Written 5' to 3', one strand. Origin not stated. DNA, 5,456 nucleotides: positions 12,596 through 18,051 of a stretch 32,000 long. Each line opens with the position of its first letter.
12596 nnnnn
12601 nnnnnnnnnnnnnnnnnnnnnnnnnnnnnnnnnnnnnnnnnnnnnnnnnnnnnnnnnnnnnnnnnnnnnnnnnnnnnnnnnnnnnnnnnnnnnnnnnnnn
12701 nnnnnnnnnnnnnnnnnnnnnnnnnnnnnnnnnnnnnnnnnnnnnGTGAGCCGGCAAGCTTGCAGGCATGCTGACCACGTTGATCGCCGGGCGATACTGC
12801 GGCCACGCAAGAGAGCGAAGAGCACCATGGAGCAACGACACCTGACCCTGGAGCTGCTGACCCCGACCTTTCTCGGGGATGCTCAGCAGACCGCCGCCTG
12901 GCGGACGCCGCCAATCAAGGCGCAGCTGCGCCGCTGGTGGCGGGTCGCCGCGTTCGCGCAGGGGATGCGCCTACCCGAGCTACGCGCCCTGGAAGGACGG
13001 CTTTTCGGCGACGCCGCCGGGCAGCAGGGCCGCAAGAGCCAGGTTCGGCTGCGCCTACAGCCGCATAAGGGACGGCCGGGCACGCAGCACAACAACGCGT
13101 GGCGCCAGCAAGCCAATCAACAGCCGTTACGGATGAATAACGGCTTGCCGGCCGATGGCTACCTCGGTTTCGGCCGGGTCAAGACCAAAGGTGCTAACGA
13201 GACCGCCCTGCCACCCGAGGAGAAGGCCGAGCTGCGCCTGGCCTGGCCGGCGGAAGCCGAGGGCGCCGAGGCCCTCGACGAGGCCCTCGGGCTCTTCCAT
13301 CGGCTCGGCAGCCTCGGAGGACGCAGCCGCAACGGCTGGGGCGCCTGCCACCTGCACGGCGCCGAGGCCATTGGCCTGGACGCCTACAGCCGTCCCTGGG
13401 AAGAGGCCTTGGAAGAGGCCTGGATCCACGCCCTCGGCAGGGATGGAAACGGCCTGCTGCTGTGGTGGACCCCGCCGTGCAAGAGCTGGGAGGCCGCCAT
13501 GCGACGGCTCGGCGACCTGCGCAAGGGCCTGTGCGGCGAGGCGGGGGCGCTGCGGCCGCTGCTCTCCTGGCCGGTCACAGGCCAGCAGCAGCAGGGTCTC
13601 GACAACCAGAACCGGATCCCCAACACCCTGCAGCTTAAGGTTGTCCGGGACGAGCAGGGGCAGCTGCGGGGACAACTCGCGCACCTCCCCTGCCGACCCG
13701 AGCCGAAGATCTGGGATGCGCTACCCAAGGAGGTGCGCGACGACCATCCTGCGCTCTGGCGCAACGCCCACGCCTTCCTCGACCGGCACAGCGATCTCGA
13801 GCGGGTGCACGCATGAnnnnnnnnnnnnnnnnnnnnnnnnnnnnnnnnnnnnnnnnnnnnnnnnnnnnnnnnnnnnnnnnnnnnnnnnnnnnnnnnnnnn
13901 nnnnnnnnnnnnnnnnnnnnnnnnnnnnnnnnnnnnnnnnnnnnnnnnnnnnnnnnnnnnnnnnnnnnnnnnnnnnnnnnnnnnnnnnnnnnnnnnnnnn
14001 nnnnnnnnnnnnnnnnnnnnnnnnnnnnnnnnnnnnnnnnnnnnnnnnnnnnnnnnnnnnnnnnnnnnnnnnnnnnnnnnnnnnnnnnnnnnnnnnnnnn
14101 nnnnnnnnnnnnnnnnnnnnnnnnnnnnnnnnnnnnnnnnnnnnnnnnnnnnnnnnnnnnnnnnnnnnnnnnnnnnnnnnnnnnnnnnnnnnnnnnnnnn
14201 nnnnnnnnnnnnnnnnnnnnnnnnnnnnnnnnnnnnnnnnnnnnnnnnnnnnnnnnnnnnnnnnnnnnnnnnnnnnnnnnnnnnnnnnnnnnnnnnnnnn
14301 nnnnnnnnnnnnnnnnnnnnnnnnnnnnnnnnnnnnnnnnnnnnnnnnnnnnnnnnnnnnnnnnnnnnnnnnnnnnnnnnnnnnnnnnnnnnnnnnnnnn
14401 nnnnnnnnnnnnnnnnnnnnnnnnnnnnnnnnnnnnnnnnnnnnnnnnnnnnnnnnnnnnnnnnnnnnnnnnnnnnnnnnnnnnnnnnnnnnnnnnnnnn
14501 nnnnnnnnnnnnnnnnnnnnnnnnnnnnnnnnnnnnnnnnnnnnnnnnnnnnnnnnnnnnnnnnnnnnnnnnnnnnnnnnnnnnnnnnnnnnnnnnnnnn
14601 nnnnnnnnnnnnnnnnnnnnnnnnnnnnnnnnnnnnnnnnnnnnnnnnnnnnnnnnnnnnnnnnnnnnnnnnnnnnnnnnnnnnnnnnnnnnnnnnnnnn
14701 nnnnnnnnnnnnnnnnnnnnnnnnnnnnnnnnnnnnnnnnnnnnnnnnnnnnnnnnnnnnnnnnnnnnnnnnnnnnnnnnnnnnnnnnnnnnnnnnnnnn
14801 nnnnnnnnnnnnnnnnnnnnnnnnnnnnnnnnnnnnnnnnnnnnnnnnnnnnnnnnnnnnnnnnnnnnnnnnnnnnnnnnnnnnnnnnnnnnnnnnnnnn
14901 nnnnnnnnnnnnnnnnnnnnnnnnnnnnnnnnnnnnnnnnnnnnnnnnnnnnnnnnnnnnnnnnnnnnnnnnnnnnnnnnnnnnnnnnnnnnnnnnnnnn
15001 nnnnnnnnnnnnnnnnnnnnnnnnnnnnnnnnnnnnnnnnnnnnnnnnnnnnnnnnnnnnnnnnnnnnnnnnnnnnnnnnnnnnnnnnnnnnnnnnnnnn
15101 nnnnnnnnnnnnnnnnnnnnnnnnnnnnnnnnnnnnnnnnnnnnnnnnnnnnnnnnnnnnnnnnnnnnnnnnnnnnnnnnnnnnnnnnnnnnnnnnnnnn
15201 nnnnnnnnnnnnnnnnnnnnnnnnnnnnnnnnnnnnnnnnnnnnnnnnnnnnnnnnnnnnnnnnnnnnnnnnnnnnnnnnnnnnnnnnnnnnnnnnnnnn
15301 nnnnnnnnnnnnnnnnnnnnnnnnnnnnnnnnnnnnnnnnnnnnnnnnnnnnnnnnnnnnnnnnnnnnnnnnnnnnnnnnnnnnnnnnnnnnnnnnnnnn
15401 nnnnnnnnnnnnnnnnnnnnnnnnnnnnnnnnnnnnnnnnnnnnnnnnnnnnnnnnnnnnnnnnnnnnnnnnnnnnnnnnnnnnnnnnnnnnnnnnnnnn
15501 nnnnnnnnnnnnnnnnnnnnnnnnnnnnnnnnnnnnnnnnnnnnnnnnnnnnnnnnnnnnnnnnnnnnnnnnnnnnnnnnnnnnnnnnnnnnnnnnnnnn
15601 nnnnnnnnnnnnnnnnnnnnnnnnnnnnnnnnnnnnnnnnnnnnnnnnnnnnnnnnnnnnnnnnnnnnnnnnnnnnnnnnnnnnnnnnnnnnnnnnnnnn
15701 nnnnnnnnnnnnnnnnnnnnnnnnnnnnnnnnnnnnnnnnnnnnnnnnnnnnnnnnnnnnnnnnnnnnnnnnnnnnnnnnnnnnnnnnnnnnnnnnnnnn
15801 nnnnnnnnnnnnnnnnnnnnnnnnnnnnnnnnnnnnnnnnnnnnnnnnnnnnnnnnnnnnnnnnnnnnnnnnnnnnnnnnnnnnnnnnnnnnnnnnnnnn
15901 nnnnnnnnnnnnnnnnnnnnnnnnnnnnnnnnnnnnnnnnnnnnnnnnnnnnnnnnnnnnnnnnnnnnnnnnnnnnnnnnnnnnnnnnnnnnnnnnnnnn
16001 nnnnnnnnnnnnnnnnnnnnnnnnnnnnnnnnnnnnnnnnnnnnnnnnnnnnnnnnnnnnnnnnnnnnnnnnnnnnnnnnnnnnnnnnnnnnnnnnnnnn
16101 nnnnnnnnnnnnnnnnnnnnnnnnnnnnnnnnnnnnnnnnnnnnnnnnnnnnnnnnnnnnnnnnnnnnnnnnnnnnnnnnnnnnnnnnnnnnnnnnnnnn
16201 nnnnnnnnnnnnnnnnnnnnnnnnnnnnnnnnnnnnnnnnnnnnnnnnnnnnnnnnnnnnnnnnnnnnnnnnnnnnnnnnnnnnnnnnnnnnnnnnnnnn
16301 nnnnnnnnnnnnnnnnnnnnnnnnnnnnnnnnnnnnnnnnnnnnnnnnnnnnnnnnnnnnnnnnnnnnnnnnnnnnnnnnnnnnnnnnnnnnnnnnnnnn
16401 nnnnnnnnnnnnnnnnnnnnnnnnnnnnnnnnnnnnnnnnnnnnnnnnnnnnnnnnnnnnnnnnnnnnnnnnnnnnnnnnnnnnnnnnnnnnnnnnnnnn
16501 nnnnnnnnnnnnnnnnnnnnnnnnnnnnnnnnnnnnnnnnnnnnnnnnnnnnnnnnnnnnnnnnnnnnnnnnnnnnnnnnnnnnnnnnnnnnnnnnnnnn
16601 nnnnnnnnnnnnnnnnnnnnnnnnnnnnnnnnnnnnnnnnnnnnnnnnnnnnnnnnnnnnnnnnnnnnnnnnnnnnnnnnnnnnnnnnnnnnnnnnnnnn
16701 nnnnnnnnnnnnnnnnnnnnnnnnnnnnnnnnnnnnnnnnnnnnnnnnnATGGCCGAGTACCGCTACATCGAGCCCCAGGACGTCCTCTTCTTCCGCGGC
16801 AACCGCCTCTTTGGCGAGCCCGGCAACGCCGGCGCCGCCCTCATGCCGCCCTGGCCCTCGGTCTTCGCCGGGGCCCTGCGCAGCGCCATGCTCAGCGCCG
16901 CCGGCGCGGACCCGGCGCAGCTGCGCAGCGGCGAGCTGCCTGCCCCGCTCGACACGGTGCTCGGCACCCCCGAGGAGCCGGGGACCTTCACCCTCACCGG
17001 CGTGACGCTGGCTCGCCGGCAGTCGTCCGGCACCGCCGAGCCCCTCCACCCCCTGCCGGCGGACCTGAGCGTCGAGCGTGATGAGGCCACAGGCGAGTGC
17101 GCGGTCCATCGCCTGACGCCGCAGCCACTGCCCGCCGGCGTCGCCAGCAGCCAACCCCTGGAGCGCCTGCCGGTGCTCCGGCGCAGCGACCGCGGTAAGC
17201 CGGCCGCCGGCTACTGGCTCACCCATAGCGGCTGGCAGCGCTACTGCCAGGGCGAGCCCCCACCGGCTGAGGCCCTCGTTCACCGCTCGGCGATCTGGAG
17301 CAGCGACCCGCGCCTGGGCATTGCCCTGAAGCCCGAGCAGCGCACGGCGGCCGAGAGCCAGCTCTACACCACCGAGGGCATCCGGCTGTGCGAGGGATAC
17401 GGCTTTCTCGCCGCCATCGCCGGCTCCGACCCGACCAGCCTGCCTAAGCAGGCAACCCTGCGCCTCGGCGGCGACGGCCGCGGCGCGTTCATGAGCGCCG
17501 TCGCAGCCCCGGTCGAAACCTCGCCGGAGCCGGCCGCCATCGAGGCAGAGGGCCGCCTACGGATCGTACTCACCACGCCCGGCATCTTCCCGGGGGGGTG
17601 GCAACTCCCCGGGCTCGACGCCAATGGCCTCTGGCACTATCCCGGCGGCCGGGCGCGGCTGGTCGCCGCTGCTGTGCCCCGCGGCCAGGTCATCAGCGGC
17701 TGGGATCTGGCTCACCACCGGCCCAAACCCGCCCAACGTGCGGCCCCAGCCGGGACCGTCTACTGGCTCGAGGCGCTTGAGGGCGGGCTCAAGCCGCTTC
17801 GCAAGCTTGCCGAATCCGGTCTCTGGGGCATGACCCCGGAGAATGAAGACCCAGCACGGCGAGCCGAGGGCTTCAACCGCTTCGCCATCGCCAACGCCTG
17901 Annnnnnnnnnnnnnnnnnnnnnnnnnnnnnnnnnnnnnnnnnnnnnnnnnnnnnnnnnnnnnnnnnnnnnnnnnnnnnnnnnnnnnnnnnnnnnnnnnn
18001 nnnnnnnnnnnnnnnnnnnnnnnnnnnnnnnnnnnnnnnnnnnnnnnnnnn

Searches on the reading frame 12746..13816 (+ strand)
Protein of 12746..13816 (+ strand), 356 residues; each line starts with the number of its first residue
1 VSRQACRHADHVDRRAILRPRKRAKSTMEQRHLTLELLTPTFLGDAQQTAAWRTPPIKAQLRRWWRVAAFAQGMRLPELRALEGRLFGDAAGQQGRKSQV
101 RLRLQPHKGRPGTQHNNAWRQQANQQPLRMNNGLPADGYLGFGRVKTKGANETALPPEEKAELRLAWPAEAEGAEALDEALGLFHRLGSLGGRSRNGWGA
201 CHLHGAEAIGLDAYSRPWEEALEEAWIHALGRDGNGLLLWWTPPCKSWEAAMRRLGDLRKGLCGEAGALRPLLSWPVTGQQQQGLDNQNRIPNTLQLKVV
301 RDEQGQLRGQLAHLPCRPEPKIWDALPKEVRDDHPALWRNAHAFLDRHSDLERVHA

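Call 5: search_protein_families(library=ncbifam, proteins=[window:12746-13816:+], max_evalue=0.1)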
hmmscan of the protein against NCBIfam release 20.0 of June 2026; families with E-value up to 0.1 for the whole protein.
window:12746-13816:+ (356 aa): 1 family
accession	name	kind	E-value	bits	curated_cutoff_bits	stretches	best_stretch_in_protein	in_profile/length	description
TIGR01894.1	cas_TM1795_cmr1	hypoth_equivalog_domain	0.001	19.3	28.65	1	35-131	1-91/167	type III-B CRISPR module RAMP protein Cmr1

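Call 6: search_protein_families(library=padloc, proteins=[window:12746-13816:+], max_evalue=0.1)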
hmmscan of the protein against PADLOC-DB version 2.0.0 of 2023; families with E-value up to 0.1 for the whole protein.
window:12746-13816:+ (356 aa): 7 families
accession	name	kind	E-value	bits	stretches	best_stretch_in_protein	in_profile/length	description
PDLC01445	Cmr1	-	4.1e-11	41.3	1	28-203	3-150/276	"CAS-III-B,CAS-III-C; effector_G7"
PDLC00976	Cmr1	-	8.2e-09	33.3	1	26-201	5-173/387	Cmr1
PDLC01016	Csm3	-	2.3e-07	29.4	1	34-200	2-187/189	Csm3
PDLC01270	Cmr1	-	2.1e-06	26.3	1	33-200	4-134/139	"CAS-III-B,CAS-III-C; effector_G7"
PDLC01552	typeIV_Cas7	-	0.0041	14.5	1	163-224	201-259/272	CAS-IV-A; effector_G7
PDLC01724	typeIV_Cas7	-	0.013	13.1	1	163-203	235-274/329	Csf2_0_IV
PDLC01572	typeIV_Cas7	-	0.052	10.8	1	163-221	207-263/280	CAS-IV-A; effector_G7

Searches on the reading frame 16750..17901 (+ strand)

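Call 5: search_protein_families(library=ncbifam, proteins=[window:16750-17901:+], max_evalue=0.1)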
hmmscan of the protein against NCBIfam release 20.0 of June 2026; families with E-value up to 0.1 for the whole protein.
window:16750-17901:+ (383 aa): 3 families
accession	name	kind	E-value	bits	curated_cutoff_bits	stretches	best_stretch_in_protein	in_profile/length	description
TIGR01888.1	cas_cmr3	equivalog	4.5e-34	118.1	100.4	1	6-352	2-322/346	type III-B CRISPR module-associated protein Cmr3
TIGR02674.1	cas_cyan_RAMP_2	equivalog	0.026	13.7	177.3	1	307-382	323-391/402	type III-D CRISPR-associated RAMP protein Csx10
NF004693.0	PRK06032.1-4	equivalog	0.04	13.8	288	1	184-268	125-204/216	flagellar assembly protein H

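Call 6: search_protein_families(library=padloc, proteins=[window:16750-17901:+], max_evalue=0.1)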
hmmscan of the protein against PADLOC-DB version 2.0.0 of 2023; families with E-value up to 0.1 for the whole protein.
window:16750-17901:+ (383 aa): 9 families
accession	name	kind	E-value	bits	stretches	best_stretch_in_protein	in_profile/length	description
PDLC00980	Cmr3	-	7e-97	323.2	1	7-380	1-356/357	Cmr3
PDLC01361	Cmr3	-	1.3e-92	309.1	1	7-380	1-307/308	"CAS-III-B,CAS-III-C; effector_G5"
PDLC01640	Cmr3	-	6.6e-90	300.2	1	6-381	2-322/324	"CAS-III-B,CAS-III-C; effector_G5"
PDLC00978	Cmr3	-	1.2e-34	118.1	1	6-352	2-322/346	CRISPR type III-B/RAMP module-associated protein Cmr3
PDLC01269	Cmr3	-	1.2e-22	79.1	1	14-353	1-258/273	"CAS-III-B,CAS-III-C; effector_G5"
PDLC01454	Cmr3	-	1.6e-17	62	1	6-357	4-269/278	"CAS-III-B,CAS-III-C; effector_G5"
PDLC01420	Cas5_IIId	-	0.005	14.5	1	308-382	268-334/343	CAS-III-D; effector_G5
PDLC01313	Cas5_IIId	-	0.0061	14.5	1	308-382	266-332/338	CAS-III-D; effector_G5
PDLC01024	Cas5_IIId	-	0.0068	13.7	1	307-382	323-391/402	"CRISPR-associated RAMP protein, Csx10 family"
